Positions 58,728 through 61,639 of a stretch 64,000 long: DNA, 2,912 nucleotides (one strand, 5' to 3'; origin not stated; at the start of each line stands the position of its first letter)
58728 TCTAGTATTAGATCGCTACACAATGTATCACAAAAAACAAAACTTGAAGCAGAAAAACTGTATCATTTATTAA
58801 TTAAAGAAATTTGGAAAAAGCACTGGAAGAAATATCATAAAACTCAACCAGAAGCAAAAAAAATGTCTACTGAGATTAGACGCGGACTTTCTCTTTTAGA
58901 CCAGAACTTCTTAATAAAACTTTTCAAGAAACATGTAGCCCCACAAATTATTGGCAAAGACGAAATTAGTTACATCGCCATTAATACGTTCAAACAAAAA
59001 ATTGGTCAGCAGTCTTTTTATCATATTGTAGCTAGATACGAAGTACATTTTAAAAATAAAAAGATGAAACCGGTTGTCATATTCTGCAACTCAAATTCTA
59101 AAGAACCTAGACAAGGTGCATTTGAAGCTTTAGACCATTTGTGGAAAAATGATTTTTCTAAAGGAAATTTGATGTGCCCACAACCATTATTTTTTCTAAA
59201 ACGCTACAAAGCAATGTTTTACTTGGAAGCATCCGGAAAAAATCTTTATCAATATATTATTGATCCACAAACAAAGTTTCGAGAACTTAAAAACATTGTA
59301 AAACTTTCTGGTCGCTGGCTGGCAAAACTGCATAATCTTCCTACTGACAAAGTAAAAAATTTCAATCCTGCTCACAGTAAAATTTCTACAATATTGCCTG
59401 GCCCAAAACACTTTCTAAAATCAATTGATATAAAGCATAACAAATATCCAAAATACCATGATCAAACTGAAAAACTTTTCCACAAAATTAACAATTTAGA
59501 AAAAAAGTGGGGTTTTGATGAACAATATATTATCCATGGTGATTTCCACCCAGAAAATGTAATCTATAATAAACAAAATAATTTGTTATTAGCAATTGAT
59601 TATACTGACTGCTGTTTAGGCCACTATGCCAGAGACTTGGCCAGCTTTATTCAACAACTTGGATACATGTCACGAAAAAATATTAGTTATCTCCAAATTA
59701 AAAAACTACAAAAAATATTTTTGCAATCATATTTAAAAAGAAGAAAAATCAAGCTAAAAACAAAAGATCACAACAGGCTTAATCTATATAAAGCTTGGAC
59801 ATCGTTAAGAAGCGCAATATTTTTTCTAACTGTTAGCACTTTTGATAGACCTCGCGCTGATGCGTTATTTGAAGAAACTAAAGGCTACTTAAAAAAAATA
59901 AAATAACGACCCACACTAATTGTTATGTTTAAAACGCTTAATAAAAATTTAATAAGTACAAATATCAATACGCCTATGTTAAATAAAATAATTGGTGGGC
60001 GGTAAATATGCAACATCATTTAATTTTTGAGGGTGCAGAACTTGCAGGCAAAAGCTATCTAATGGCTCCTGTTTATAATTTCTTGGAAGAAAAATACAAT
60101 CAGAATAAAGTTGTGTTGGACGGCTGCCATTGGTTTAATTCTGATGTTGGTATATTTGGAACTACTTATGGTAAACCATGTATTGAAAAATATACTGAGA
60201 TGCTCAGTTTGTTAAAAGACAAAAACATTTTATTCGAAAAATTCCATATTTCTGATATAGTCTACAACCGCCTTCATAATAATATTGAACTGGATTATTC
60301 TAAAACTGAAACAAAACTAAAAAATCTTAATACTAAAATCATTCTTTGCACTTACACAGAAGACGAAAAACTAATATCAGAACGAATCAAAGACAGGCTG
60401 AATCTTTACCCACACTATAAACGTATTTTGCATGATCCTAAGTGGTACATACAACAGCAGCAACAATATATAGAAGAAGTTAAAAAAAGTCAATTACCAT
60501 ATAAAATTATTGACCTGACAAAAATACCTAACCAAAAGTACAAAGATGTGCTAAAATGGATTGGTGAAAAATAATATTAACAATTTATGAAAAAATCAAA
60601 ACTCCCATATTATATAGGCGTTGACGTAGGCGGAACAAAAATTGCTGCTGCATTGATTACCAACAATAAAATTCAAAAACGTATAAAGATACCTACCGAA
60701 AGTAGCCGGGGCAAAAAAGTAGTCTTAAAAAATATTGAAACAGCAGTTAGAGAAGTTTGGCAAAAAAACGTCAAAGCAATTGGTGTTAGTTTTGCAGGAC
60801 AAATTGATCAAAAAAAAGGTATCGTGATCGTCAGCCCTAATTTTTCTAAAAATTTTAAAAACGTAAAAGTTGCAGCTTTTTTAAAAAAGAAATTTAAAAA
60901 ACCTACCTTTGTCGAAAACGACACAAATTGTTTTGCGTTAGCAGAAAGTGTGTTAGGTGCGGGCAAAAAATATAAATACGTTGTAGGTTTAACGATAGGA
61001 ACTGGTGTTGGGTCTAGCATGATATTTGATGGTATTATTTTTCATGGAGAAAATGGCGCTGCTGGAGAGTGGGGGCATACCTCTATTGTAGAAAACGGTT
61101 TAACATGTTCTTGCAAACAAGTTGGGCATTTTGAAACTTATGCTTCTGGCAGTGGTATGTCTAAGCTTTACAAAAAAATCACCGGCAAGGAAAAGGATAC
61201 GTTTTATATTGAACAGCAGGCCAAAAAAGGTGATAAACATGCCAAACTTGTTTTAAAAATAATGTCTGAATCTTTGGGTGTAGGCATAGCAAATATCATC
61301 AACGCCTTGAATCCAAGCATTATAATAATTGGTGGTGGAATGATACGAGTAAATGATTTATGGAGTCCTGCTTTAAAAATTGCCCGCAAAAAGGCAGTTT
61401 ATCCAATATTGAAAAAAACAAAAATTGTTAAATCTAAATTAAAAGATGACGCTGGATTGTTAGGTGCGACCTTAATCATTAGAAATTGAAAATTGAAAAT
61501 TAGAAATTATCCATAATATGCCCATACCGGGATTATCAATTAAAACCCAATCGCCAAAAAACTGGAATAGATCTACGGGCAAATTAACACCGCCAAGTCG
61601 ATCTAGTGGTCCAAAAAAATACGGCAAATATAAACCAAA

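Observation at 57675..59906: Single ORF fusing a GH57 alpha-glucan enzyme to an APH/maltokinase-like kinase domain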

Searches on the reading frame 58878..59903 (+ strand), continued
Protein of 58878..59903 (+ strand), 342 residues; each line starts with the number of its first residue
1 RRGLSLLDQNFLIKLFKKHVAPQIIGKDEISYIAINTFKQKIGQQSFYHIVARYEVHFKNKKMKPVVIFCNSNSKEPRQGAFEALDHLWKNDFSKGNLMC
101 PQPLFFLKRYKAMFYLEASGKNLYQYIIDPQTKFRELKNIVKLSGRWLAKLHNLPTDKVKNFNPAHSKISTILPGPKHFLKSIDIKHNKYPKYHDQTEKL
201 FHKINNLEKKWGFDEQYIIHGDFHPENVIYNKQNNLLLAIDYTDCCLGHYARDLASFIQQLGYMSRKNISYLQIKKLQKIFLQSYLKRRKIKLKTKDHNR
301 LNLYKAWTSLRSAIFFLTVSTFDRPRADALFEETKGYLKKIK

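Call 74: search_protein_representatives(protein=window:58878-59903:+)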
Query: 342 residues. Proteins with E-value up to 0.001 (for the whole library): 451; up to 1e-10: 167; up to 1e-30: 61. The best 150 are listed.
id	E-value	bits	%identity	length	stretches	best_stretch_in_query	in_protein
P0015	1.3e-121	422.5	58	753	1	2-342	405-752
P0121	8.1e-105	367.3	53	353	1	5-342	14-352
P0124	1.0e-86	307.8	60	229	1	113-340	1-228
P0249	4.5e-57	210.3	36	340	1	2-333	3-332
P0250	7.7e-57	209.6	43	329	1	10-321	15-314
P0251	2.1e-55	204.9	35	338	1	5-334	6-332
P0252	3.0e-53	197.8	38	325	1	14-328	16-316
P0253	5.3e-52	193.7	40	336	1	5-339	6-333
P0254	2.9e-51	191.3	38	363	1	6-320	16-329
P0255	5.2e-51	190.4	35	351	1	5-338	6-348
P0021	1.1e-50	189.4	36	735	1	6-337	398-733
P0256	2.2e-50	188.4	35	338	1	5-334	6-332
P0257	9.5e-50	186.3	35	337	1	4-336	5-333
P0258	2.4e-49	185.0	37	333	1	22-319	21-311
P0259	1.9e-48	182.0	38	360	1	33-342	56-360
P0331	1.3e-22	97.1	28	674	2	87-327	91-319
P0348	9.4e-18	81.1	24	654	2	87-324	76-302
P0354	1.6e-15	73.7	29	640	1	54-295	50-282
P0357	1.8e-15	73.6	26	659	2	87-321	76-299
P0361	3.6e-15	72.6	23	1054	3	67-324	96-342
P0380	3.2e-13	66.2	26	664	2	7-320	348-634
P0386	2.8e-12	63.1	27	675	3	198-328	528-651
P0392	1.1e-11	61.2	25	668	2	95-288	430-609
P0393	1.4e-11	60.8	26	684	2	7-321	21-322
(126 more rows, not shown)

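Call 76: search_protein_families(library=pfam, proteins=[P0331, P0348, P0354, P0357, P0361, P0380, P0386, P0392, P0393], max_evalue=0.0001)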
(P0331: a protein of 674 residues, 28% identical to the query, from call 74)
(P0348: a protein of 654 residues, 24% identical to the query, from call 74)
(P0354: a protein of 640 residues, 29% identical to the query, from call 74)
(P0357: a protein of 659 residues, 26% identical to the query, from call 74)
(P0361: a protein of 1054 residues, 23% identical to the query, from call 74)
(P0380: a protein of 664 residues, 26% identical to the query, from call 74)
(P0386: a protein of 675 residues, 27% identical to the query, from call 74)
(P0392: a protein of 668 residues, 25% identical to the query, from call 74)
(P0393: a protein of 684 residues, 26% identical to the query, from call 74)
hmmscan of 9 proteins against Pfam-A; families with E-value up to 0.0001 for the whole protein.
P0331 (674 aa): 6 families
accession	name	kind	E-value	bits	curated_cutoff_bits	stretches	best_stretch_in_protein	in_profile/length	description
PF01636.29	APH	-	9.8e-29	101.2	23.2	2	73-265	28-218/239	Phosphotransferase enzyme family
PF01633.27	Choline_kinase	-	6.4e-20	72.1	29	1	478-625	86-248/300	Choline/ethanolamine kinase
PF02958.26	EcKL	-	3.6e-07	30.3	22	0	514-590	182-262/294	Ecdysteroid kinase-like family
PF19974.5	TCAD9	-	2.3e-06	27.5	40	0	214-238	299-323/429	Ternary complex associated domain 9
PF01163.29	RIO1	-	4.2e-06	26.9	22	0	211-239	123-151/187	RIO domain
PF07914.17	DUF1679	-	8e-06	25.4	24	0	538-641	259-368/414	Uncharacterized oxidoreductase dhs-27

P0348 (654 aa): 8 families
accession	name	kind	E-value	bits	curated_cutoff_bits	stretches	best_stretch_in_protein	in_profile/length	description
PF01636.29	APH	-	1.5e-33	116.9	23.2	2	100-258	71-228/239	Phosphotransferase enzyme family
PF19974.5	TCAD9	-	2.8e-13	50.3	40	1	508-584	275-348/429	Ternary complex associated domain 9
PF02958.26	EcKL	-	1.4e-08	34.9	22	0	502-600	188-284/294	Ecdysteroid kinase-like family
PF01633.27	Choline_kinase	-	2.1e-08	34.3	29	0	463-575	89-209/300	Choline/ethanolamine kinase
PF00069.31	Pkinase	-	5e-06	26.6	31.7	0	500-570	90-158/263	Protein kinase domain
PF03109.22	ABC1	-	1.8e-05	24.4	22.9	0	196-223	188-215/244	ABC1 atypical kinase-like domain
PF04655.20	APH_6_hur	-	4.1e-05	23.5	27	0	444-552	76-181/252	Aminoglycoside/hydroxyurea antibiotic resistance kinase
PF07914.17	DUF1679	-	7.1e-05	22.3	24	0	528-597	267-334/414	Uncharacterized oxidoreductase dhs-27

P0354 (640 aa): 2 families
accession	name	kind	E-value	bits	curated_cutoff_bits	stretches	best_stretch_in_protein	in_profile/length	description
PF02811.25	PHP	-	2.5e-13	51.1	26.4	1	352-505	1-149/164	PHP domain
PF01636.29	APH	-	9.3e-12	45.6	23.2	1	72-245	37-212/239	Phosphotransferase enzyme family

P0357 (659 aa): 8 families
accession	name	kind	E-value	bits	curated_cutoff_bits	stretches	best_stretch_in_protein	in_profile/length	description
PF01636.29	APH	-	6.4e-31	108.4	23.2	2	96-253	67-227/239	Phosphotransferase enzyme family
PF19974.5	TCAD9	-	1e-15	58.3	40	2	505-581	275-344/429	Ternary complex associated domain 9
PF02958.26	EcKL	-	1.8e-08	34.5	22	0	192-237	212-262/294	Ecdysteroid kinase-like family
PF00069.31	Pkinase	-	2.8e-07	30.7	31.7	0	174-224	98-146/263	Protein kinase domain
PF01163.29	RIO1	-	6.3e-07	29.6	22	0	528-557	122-150/187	RIO domain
PF07914.17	DUF1679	-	1.7e-06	27.6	24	0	529-572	267-315/414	Uncharacterized oxidoreductase dhs-27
PF01633.27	Choline_kinase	-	2.6e-06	27.4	29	0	173-237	141-205/300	Choline/ethanolamine kinase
PF03109.22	ABC1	-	3.5e-05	23.5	22.9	0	190-223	183-214/244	ABC1 atypical kinase-like domain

P0361 (1054 aa): 2 families
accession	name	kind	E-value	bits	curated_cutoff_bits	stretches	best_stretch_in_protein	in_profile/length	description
PF01636.29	APH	-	3.2e-38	132.3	23.2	3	91-277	22-212/239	Phosphotransferase enzyme family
PF19974.5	TCAD9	-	9.6e-05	22.1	40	0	230-270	292-333/429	Ternary complex associated domain 9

P0380 (664 aa): 4 families
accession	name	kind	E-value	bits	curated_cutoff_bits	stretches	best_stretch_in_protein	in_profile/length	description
PF01636.29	APH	-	1.6e-26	94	23.2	2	443-606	71-236/239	Phosphotransferase enzyme family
PF19974.5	TCAD9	-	6.3e-08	32.6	40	0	184-229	282-322/429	Ternary complex associated domain 9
PF01633.27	Choline_kinase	-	4.1e-07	30.1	29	1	537-592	161-221/300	Choline/ethanolamine kinase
PF01163.29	RIO1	-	1.3e-05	25.4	22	0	533-561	121-149/187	RIO domain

P0386 (675 aa): 4 families
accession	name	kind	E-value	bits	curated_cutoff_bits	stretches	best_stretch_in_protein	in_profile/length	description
PF01636.29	APH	-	1.3e-27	97.6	23.2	2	77-254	32-211/239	Phosphotransferase enzyme family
PF01633.27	Choline_kinase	-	5.6e-09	36.2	29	0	458-590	71-209/300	Choline/ethanolamine kinase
PF19974.5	TCAD9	-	5.3e-06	26.3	40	0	193-238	287-322/429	Ternary complex associated domain 9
PF02958.26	EcKL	-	4.5e-05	23.4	22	0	514-586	183-262/294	Ecdysteroid kinase-like family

P0392 (668 aa): 3 families
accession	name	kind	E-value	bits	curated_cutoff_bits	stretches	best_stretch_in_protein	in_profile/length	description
PF01636.29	APH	-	7.1e-31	108.2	23.2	2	57-284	15-237/239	Phosphotransferase enzyme family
PF19974.5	TCAD9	-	4.6e-08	33.1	40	0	162-236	254-321/429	Ternary complex associated domain 9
PF01633.27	Choline_kinase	-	2.7e-06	27.4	29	0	466-581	83-206/300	Choline/ethanolamine kinase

P0393 (684 aa): 4 families
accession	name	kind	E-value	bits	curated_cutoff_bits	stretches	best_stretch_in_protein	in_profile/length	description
PF01636.29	APH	-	9e-29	101.4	23.2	2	452-603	61-218/239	Phosphotransferase enzyme family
PF19974.5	TCAD9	-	6.4e-09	35.9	40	0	217-246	293-321/429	Ternary complex associated domain 9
PF01633.27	Choline_kinase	-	2.2e-08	34.2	29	0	556-609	163-218/300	Choline/ethanolamine kinase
PF02958.26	EcKL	-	6.5e-05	22.8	22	0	532-597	197-263/294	Ecdysteroid kinase-like family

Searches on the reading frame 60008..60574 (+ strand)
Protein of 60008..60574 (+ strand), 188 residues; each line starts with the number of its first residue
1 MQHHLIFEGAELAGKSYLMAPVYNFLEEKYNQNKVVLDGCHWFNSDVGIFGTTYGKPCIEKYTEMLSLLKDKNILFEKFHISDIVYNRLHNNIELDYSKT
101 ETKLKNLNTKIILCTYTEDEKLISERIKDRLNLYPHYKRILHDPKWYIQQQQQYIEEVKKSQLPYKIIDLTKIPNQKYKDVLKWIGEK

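Call 3: search_protein_families(library=pfam, proteins=[window:60008-60574:+], max_evalue=0.01)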
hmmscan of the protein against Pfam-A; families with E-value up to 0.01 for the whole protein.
window:60008-60574:+ (188 aa): 1 family
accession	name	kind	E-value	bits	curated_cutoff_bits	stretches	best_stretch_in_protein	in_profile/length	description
PF02223.23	Thymidylate_kin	-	0.00094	19.4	27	0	68-172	77-176/185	Thymidylate kinase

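Call 4: search_protein_families(library=ncbifam, proteins=[window:60008-60574:+], max_evalue=0.01)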
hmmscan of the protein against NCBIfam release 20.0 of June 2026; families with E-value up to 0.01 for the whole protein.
window:60008-60574:+ (188 aa): 0 families

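Call 40: search_protein_families(library=ncbifam, proteins=[window:60008-60574:+], max_evalue=10)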
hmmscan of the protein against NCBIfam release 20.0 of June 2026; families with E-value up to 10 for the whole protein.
window:60008-60574:+ (188 aa): 3 families
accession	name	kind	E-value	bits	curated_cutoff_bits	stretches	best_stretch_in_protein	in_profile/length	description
NF000427.2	blaCAU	exception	0.013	14.8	500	1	84-128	182-226/262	CAU/MBL1b family subclass B3 metallo-beta-lactamase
NF047814.1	LIC20211_lipo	equivalog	0.015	15.4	130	1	26-70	17-61/95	LIC20211 family lipoprotein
NF041858.1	anti_silent_Mip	exception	0.11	12.2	50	1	139-160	26-46/46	anti-silencing protein Mip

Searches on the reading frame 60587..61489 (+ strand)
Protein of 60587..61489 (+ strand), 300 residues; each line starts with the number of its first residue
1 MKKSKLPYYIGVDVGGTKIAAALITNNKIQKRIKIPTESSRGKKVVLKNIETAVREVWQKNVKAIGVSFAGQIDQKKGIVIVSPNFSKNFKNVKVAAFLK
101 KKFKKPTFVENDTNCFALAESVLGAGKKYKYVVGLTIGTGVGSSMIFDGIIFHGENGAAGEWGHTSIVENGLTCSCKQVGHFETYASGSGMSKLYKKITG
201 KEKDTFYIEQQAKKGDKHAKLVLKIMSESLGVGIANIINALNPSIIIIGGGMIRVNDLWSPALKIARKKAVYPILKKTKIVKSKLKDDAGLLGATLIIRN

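Call 3: search_protein_families(library=pfam, proteins=[window:60587-61489:+], max_evalue=0.01)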
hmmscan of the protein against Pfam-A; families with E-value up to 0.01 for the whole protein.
window:60587-61489:+ (300 aa): 4 families
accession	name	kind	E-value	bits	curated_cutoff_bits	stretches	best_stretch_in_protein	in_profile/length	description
PF00480.26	ROK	-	9e-66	222.8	22.9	1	9-299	1-292/294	ROK family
PF01869.26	BcrAD_BadFG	-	0.00027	21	31.5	1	10-60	1-54/271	BadF/BadG/BcrA/BcrD ATPase family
PF05378.19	Hydant_A_N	-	0.0027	17.9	25.2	1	10-59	2-52/176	Hydantoinase/oxoprolinase N-terminal region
PF15515.12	MvaI_BcnI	-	0.0063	17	25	0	189-252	136-199/227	MvaI/BcnI restriction endonuclease family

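Call 4: search_protein_families(library=ncbifam, proteins=[window:60587-61489:+], max_evalue=0.01)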
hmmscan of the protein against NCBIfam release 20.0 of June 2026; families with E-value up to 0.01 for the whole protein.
window:60587-61489:+ (300 aa): 14 families
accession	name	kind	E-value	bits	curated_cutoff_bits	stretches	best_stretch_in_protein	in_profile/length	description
TIGR00744.1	ROK_glcA_fam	subfamily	3.7e-49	167.7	260.35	1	10-300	1-310/318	ROK family glucokinase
NF007251.0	PRK09698.1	equivalog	9.5e-42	143.3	253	1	5-299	4-297/304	allose kinase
NF009835.0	PRK13310.1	equivalog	2.1e-41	142.2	380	1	9-296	2-298/303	N-acetylglucosamine kinase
NF007108.0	PRK09557.1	equivalog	1.9e-40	139.1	443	1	10-296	4-298/303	fructokinase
NF045551.1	GK_Pyrobac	equivalog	3.3e-40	138.2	500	1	9-296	2-278/294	ATP-dependent glucokinase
NF003461.0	PRK05082.1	subfamily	1.1e-39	136.6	283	1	11-299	5-287/291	N-acetylmannosamine kinase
NF047937.1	TransRegNagC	equivalog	2.8e-35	122.3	650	1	44-299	120-385/399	DNA-binding transcriptional regulator NagC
NF047821.1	NactlManKinNanK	equivalog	3.7e-35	121.8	450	1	11-298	5-286/288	N-acetylmannosamine kinase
NF049930.1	TransRegMlc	equivalog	1.3e-33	116.9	530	1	60-297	144-389/405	sugar metabolism global transcriptional regulator Mlc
NF042998.1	bglucokin_BglK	equivalog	7.3e-25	87.8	550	1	12-295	6-282/291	beta-glucoside kinase BglK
NF045942.1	PolPhglucPhase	equivalog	3.5e-23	82.6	250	2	10-153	3-147/242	polyphosphate--glucose phosphotransferase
NF009836.0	PRK13311.1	equivalog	2.5e-19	69.5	551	1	9-242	2-245/256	N-acetyl-D-glucosamine kinase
NF045550.1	FrctkaseScrK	equivalog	1.9e-10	40.6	400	1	8-190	4-189/293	fructokinase ScrK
NF009848.0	PRK13318.1-6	equivalog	0.0078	15.6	248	0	10-68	3-63/256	type III pantothenate kinase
